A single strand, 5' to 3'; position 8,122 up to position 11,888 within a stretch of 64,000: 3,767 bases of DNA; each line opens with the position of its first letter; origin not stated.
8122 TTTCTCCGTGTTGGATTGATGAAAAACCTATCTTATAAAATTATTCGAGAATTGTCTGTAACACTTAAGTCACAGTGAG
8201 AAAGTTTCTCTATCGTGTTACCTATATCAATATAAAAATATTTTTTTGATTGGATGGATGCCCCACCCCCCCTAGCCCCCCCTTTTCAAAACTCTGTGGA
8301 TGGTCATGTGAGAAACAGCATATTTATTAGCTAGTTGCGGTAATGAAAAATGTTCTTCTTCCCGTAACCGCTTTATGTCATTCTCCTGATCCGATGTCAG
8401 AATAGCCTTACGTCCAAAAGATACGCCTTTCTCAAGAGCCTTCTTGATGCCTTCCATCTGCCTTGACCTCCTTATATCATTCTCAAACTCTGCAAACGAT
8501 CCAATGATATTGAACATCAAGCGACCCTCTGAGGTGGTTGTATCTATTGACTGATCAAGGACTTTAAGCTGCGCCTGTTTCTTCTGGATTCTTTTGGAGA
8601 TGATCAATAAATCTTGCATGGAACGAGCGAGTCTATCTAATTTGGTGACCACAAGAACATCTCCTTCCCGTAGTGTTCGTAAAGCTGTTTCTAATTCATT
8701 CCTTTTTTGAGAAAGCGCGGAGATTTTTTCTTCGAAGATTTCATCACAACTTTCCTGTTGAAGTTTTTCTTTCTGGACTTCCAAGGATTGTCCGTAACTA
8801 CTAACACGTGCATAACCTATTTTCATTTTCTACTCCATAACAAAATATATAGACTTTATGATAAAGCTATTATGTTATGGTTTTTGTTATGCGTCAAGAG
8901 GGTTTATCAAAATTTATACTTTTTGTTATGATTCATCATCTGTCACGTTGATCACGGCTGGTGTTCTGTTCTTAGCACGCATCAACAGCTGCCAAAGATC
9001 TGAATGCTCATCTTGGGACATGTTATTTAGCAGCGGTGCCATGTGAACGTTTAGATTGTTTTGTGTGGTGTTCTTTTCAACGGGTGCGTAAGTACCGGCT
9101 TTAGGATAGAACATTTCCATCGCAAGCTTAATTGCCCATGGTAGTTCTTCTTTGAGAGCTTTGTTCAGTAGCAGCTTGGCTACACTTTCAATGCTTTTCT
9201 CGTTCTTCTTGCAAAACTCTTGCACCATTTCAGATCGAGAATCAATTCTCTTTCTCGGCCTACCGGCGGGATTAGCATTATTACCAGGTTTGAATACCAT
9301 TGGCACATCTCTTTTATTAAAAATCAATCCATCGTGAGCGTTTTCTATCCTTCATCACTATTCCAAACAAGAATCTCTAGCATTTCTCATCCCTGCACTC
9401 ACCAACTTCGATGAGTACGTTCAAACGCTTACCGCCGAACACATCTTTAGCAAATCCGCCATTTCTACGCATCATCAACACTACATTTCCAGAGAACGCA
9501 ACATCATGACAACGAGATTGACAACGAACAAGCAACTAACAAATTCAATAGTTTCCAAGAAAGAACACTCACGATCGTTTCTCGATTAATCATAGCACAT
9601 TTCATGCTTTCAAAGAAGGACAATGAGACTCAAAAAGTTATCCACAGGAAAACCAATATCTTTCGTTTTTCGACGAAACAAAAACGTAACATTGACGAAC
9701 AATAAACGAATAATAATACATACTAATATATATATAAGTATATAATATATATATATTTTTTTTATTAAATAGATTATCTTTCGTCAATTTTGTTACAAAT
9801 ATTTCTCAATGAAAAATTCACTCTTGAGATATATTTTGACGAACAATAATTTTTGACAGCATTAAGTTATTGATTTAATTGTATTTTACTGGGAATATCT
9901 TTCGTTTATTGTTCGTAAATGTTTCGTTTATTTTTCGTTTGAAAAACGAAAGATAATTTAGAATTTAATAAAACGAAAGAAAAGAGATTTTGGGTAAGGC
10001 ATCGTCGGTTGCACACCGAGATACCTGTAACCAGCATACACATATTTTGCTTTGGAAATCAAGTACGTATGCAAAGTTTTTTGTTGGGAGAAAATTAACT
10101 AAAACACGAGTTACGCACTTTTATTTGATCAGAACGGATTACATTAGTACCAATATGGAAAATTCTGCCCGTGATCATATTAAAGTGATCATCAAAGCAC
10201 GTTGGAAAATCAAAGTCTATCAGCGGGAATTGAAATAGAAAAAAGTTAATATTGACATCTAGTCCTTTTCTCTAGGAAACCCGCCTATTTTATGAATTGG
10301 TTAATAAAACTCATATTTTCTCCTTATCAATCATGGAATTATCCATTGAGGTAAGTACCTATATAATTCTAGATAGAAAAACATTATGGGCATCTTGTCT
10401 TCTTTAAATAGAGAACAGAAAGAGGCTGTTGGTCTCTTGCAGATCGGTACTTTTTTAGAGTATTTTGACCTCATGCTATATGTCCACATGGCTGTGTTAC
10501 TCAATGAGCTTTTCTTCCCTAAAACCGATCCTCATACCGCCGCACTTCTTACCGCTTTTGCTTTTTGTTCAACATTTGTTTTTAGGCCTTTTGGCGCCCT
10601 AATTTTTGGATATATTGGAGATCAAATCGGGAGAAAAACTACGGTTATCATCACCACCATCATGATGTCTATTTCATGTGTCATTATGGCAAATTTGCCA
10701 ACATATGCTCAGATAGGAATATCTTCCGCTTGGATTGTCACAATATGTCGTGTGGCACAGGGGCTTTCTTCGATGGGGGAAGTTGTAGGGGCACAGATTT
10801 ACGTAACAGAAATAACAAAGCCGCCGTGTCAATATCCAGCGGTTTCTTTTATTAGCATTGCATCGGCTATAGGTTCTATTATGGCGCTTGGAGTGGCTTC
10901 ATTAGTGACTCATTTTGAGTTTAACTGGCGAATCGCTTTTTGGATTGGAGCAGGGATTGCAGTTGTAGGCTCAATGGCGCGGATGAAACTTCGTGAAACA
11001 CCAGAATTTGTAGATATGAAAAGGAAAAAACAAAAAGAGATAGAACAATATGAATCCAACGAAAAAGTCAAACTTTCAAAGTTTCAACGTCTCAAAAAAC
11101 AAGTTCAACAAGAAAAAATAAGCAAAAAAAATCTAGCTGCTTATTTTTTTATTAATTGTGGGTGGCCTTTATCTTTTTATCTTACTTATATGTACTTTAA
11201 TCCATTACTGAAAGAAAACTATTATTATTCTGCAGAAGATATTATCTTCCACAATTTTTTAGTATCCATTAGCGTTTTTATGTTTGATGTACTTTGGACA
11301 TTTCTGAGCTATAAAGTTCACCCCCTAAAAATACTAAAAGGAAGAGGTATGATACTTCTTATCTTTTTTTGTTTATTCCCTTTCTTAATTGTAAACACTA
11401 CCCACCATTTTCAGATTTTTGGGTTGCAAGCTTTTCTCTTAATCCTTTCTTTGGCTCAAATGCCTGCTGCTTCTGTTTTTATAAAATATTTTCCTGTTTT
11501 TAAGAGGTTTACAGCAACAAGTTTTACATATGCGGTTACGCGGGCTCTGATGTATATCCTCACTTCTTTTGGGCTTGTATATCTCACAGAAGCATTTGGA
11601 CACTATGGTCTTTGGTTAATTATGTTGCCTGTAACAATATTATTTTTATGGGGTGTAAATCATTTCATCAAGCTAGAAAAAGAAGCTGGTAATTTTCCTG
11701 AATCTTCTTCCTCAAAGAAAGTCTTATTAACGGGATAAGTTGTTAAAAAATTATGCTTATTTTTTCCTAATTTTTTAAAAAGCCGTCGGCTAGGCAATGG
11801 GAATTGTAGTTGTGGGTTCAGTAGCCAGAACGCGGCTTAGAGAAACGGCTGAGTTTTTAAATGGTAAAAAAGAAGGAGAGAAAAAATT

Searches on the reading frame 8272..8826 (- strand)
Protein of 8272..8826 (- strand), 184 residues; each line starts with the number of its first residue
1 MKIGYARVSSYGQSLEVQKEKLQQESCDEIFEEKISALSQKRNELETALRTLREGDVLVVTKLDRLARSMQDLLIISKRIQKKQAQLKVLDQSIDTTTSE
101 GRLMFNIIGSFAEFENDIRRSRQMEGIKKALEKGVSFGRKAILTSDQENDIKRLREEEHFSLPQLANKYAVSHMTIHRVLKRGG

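Call 93: search_protein_families(library=pfam, proteins=[window:8272-8826:-], max_evalue=0.001)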
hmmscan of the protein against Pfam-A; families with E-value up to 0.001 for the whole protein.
window:8272-8826:- (184 aa): 3 families
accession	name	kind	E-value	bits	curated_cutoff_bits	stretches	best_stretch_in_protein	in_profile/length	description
PF00239.26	Resolvase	-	1e-38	133.1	23.3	1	3-135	2-144/145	Resolvase, N terminal domain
PF13565.12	HTH_32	-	2.4e-06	28.4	33.7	1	125-180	12-73/73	Homeodomain-like domain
PF13936.12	HTH_38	-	0.0005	20.2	27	0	143-183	5-44/44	Helix-turn-helix domain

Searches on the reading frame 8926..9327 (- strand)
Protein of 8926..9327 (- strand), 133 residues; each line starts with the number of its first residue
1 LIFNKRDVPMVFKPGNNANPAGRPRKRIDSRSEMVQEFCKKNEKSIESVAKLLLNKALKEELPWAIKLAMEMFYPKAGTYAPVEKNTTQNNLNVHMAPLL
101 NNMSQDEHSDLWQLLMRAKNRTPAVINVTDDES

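Call 93: search_protein_families(library=pfam, proteins=[window:8926-9327:-], max_evalue=0.001)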
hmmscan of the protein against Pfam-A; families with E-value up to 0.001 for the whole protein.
window:8926-9327:- (133 aa): 1 family
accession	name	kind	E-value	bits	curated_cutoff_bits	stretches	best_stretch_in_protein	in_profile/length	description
PF18932.5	DUF5681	-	1.3e-06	29.3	27.5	1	12-75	5-74/77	Family of unknown function (DUF5681)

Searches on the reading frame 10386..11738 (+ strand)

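Call 93: search_protein_families(library=pfam, proteins=[window:10386-11738:+], max_evalue=0.001)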
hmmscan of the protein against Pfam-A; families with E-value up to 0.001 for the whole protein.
window:10386-11738:+ (450 aa): 2 families
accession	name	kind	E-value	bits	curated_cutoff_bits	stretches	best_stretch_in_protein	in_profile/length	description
PF07690.21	MFS_1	-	2.4e-26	92.9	33.4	1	21-392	4-345/347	Major Facilitator Superfamily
PF00083.30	Sugar_tr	-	1.4e-21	77.4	22.3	1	20-421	7-430/452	Sugar (and other) transporter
